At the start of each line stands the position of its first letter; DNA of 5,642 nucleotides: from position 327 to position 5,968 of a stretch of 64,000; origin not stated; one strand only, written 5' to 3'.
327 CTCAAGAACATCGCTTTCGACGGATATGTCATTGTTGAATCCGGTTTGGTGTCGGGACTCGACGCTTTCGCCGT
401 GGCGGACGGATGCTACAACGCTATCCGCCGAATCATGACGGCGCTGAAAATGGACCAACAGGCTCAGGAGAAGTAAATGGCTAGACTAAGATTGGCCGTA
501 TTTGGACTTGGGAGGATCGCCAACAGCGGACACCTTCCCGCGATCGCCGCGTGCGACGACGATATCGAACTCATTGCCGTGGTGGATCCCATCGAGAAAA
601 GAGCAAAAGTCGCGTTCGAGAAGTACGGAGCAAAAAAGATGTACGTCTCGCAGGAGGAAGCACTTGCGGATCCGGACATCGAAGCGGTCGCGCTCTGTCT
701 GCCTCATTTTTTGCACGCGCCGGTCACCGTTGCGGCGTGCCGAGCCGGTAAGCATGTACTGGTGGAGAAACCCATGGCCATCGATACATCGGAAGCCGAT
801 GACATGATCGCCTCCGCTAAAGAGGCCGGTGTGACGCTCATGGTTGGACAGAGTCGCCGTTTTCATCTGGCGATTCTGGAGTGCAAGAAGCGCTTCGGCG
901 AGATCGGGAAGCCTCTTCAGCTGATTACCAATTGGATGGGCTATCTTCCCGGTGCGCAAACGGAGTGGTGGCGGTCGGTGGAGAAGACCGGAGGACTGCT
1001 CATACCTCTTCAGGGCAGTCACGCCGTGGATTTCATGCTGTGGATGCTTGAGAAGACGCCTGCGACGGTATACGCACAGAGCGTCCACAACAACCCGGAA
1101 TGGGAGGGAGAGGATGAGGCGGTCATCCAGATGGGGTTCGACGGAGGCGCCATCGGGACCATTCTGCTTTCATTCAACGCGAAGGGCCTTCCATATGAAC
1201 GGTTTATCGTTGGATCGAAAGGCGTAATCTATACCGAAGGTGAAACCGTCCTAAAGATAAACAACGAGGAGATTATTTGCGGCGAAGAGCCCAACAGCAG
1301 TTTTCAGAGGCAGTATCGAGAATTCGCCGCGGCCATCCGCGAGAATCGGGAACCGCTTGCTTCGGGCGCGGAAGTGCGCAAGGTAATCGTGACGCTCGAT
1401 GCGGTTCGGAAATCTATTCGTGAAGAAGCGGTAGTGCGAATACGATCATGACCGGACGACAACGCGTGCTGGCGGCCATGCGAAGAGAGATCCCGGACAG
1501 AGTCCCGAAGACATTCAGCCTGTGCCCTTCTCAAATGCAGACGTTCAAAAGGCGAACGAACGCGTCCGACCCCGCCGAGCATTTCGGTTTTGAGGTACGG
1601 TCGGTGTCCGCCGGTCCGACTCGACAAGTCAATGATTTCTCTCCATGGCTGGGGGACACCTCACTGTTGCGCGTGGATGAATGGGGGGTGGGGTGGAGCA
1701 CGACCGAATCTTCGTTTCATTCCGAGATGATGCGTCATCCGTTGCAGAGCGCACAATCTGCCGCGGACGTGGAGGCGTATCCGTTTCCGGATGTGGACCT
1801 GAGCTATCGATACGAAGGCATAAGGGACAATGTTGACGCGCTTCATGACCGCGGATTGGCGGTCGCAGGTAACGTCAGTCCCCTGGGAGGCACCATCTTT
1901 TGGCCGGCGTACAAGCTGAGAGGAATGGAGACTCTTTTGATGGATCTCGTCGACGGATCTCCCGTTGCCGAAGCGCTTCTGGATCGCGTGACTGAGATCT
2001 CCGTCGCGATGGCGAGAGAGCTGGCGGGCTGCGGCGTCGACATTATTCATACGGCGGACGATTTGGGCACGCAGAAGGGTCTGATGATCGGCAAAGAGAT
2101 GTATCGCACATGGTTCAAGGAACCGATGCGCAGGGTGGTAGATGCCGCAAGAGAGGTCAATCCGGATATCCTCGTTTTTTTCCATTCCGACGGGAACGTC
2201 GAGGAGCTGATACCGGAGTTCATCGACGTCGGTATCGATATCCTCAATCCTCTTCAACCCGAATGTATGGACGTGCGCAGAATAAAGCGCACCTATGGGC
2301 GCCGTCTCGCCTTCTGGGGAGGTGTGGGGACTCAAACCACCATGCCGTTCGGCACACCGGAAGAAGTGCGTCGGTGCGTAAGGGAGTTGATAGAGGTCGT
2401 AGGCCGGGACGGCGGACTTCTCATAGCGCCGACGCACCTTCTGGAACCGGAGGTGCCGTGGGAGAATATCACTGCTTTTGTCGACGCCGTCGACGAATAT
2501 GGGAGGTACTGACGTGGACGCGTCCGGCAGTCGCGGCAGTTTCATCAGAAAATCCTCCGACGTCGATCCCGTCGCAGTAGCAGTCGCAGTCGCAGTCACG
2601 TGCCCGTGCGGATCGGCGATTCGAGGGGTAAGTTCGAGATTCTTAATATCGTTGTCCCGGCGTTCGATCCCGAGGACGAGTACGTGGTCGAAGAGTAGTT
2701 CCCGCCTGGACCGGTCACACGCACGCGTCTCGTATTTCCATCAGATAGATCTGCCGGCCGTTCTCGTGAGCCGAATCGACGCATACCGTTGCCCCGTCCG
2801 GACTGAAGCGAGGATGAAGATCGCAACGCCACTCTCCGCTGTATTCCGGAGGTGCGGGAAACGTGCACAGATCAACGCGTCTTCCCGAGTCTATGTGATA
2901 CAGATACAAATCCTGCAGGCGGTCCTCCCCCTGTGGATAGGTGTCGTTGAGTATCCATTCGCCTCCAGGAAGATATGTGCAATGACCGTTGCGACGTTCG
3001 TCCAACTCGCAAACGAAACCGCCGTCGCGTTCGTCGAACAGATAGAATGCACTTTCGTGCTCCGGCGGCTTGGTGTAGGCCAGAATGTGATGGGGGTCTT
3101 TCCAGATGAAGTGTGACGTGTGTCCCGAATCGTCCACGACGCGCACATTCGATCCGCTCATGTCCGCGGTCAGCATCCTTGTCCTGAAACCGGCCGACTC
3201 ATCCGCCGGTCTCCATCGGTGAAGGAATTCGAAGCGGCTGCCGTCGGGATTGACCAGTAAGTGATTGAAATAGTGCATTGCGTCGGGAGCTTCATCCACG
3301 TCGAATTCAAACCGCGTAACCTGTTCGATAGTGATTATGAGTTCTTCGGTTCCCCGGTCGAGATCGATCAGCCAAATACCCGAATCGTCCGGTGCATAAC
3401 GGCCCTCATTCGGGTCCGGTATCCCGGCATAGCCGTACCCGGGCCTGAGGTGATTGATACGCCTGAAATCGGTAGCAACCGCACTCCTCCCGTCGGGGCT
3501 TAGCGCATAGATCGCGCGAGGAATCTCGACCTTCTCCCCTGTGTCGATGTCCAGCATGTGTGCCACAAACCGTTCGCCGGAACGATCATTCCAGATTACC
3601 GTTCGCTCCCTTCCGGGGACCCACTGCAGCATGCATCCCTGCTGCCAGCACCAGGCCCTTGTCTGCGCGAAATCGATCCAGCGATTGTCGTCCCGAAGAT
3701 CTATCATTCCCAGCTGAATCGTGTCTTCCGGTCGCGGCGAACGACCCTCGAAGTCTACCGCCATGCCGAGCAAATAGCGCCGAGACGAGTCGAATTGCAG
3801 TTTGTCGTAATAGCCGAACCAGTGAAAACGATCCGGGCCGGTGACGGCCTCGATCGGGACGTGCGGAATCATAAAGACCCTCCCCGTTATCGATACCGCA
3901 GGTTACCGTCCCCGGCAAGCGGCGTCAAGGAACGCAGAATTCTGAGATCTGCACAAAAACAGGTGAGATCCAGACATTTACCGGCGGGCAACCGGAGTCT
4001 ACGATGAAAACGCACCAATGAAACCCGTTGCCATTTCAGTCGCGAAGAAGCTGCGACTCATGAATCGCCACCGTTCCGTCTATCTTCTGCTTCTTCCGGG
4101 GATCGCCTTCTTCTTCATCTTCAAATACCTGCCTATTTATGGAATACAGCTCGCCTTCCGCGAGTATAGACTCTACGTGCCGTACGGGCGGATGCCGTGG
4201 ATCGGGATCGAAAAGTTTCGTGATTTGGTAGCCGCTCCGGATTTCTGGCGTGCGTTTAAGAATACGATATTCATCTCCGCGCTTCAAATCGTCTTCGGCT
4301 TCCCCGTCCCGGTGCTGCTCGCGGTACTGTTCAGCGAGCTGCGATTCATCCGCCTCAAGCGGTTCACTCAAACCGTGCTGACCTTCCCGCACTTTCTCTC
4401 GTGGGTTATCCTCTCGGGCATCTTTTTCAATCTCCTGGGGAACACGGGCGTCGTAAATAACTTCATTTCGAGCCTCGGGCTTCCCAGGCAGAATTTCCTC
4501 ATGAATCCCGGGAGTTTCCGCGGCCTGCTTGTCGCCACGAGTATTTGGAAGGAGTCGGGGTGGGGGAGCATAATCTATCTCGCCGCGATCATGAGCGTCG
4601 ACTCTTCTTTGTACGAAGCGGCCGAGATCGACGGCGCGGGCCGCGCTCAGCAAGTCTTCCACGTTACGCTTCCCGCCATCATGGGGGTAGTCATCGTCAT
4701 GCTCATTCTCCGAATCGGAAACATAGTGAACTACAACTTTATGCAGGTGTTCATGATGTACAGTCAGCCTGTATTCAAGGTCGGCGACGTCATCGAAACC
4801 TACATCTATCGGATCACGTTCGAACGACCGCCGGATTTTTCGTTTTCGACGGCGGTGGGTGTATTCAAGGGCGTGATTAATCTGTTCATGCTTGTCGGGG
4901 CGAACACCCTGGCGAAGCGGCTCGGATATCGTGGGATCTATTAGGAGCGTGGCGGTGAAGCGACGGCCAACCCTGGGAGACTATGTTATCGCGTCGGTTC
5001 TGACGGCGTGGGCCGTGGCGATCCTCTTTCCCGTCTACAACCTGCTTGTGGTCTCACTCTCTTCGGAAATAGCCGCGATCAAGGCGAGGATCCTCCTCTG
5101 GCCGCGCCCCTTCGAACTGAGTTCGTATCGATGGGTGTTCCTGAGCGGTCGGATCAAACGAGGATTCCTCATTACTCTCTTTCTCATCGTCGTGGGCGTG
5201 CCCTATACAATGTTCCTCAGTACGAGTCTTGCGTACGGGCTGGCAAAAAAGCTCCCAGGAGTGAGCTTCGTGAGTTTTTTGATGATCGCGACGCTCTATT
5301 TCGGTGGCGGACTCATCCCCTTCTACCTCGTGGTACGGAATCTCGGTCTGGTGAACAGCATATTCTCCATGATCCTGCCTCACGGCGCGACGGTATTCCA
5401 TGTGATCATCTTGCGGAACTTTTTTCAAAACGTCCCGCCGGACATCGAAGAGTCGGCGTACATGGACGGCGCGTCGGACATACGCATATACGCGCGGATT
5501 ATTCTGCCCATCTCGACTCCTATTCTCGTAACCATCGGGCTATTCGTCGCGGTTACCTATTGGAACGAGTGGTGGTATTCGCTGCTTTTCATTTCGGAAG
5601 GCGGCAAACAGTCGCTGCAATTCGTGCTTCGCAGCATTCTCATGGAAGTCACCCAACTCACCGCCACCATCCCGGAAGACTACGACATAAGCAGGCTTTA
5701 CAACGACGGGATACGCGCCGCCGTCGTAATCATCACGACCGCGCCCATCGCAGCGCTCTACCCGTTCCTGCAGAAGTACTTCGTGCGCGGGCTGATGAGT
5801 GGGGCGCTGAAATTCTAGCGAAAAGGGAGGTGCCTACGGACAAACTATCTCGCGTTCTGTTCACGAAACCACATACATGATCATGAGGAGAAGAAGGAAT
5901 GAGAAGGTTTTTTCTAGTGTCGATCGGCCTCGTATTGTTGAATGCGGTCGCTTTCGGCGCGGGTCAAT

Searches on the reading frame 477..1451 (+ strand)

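Call 63: search_protein_families(library=pfam, proteins=[window:477-1451:+], max_evalue=0.00001)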
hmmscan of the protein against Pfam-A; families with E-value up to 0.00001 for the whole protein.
window:477-1451:+ (324 aa): 4 families
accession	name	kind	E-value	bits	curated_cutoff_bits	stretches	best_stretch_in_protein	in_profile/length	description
PF01408.29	GFO_IDH_MocA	-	8.5e-27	94.7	24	1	5-124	2-119/120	Oxidoreductase family, NAD-binding Rossmann fold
PF22725.1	GFO_IDH_MocA_C3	-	1.2e-18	67.7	27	1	141-251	11-123/124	GFO/IDH/MocA C-terminal domain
PF02894.22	GFO_IDH_MocA_C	-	2e-18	67.5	22.9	1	141-320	7-216/218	Oxidoreductase family, C-terminal alpha/beta domain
PF19858.4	OxRdtase_C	-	2.8e-08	33.8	26.3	1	180-313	26-162/163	Bacterial oxidoreductases, C-terminal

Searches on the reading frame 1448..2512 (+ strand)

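Call 63: search_protein_families(library=pfam, proteins=[window:1448-2512:+], max_evalue=0.00001)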
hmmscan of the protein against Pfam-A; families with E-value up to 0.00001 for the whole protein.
window:1448-2512:+ (354 aa): 1 family
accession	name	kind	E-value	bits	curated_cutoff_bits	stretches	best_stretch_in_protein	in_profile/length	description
PF01208.23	URO-D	-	6.8e-28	98.1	23.9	1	102-351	99-346/346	Uroporphyrinogen decarboxylase (URO-D)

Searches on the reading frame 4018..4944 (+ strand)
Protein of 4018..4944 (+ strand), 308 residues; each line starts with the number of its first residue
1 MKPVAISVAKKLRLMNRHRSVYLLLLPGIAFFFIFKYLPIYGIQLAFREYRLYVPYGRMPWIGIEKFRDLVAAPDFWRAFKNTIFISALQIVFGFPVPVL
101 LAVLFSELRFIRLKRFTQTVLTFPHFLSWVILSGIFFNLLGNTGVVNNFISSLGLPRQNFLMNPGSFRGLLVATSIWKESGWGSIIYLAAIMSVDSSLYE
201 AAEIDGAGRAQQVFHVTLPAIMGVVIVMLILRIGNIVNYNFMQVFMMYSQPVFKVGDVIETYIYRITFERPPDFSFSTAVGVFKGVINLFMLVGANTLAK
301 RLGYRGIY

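Call 63: search_protein_families(library=pfam, proteins=[window:4018-4944:+], max_evalue=0.00001)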
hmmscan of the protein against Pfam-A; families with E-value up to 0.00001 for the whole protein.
window:4018-4944:+ (308 aa): 1 family
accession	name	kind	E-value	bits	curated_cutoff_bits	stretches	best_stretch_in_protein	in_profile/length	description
PF00528.27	BPD_transp_1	-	8.5e-17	61.9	26.4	1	94-302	1-182/184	Binding-protein-dependent transport system inner membrane component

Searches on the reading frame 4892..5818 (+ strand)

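Call 63: search_protein_families(library=pfam, proteins=[window:4892-5818:+], max_evalue=0.00001)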
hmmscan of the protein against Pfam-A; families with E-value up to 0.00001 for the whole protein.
window:4892-5818:+ (308 aa): 1 family
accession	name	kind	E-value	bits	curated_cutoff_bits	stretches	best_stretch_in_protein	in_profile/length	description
PF00528.27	BPD_transp_1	-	9.7e-07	29.1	26.4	1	90-301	17-182/184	Binding-protein-dependent transport system inner membrane component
